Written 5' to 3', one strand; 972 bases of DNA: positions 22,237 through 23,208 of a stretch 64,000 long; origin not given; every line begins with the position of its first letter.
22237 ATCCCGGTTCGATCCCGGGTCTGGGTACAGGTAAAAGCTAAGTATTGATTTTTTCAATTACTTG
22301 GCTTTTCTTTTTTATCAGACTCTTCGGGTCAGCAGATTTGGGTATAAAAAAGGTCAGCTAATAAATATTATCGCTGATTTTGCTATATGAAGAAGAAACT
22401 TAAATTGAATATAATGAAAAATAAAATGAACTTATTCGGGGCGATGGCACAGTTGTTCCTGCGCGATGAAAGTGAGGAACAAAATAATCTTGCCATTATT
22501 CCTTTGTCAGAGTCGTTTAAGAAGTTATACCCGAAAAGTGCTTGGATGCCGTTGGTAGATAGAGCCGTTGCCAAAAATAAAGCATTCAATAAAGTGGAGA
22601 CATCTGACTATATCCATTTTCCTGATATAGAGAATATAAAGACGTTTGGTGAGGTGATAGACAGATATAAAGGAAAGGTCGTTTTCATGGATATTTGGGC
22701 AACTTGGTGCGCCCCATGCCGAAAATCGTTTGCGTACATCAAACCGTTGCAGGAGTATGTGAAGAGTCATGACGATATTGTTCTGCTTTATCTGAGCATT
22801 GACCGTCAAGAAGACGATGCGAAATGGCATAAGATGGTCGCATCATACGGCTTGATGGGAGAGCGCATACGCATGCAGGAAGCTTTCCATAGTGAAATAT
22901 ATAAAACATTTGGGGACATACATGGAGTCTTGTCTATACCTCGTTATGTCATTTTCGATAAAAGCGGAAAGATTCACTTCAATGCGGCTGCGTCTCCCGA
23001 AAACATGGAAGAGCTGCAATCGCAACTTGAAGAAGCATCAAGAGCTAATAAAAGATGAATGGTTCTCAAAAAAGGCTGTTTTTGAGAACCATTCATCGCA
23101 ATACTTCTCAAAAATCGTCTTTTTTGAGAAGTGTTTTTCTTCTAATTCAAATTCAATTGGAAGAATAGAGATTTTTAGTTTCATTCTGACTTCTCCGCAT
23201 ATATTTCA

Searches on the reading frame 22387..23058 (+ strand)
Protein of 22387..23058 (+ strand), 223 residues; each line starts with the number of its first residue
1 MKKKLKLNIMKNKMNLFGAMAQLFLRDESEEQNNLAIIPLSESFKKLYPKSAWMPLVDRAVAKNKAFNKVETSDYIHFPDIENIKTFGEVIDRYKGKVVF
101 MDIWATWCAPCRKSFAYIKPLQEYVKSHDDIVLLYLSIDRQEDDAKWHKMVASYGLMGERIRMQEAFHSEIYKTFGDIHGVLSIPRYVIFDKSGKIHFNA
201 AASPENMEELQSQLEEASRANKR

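Call 9: search_protein_families(library=ncbifam, proteins=[window:22387-23058:+])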
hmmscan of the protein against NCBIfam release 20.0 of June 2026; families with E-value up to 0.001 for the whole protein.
window:22387-23058:+ (223 aa): 9 families
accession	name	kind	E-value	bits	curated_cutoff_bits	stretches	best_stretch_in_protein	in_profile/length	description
NF047696.1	ThlDiSintTplARhiz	equivalog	1.1e-11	44.9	230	1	88-194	89-191/219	thiol:disulfide interchange protein TlpA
NF002854.0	PRK03147.1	subfamily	4.5e-11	42.9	170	1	89-198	55-154/176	thiol-disulfide oxidoreductase ResA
TIGR01068.1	thioredoxin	equivalog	1.2e-07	31.8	96.8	1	87-148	6-64/101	thioredoxin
TIGR00385.1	dsbE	subfamily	9.1e-07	28.6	123.15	1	94-210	61-163/173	DsbE family thiol:disulfide interchange protein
NF001419.0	PRK00293.1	subfamily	1.2e-05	24.1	330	1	52-158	433-537/574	protein-disulfide reductase DsbD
NF011941.0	PRK15412.1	equivalog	9.7e-05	22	359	1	94-123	66-95/185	thiol:disulfide interchange protein DsbE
NF041202.1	StoA_CxxC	exception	0.00016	21.6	210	1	93-142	49-98/163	endospore biogenesis thiol-disulfide oxidoreductase StoA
NF045694.1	seleno_TsoB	exception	0.00018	19.8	805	1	95-158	473-536/572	rhodanese/DsbD fusion-like selenoprotein TsoB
NF008229.0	PRK10996.1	equivalog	0.00022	20.9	125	0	95-118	51-73/141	thioredoxin TrxC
